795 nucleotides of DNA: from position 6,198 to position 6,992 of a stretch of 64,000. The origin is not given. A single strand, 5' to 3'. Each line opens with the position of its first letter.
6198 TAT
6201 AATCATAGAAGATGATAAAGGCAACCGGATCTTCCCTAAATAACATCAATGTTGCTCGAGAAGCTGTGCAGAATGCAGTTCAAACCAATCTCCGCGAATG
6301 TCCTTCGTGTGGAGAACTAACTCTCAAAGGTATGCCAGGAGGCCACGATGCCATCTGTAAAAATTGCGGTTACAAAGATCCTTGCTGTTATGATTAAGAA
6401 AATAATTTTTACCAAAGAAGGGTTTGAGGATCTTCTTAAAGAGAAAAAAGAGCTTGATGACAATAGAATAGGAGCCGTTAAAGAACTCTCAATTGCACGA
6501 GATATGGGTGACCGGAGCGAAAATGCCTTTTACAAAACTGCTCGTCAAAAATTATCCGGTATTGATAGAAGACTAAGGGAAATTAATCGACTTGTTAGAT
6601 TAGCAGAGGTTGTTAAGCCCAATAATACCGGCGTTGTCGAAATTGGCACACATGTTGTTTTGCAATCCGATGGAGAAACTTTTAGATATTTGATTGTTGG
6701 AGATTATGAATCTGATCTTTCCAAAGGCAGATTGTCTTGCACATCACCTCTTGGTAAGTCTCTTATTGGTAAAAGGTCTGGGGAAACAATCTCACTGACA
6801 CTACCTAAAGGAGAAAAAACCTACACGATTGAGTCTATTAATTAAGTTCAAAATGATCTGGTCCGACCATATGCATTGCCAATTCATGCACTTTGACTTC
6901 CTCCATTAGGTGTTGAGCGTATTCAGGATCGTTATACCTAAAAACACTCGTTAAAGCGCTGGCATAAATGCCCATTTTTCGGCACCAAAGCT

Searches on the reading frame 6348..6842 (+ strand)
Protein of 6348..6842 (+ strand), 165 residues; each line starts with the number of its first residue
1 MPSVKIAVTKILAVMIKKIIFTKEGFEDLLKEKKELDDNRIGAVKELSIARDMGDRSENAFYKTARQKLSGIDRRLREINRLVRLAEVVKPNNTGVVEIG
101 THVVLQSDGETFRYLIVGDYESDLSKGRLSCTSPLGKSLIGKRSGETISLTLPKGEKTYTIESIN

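Call 64: search_protein_families(library=pfam, proteins=[window:6348-6842:+], max_evalue=0.001)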
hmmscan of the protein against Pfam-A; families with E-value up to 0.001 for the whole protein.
window:6348-6842:+ (165 aa): 2 families
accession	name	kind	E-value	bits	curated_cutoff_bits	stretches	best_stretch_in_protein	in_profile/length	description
PF01272.25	GreA_GreB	-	2.2e-21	76.1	26.9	1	94-164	3-75/77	Transcription elongation factor, GreA/GreB, C-term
PF03449.20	GreA_GreB_N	-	2.1e-14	53.9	24.5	1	20-88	2-71/71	Transcription elongation factor, N-terminal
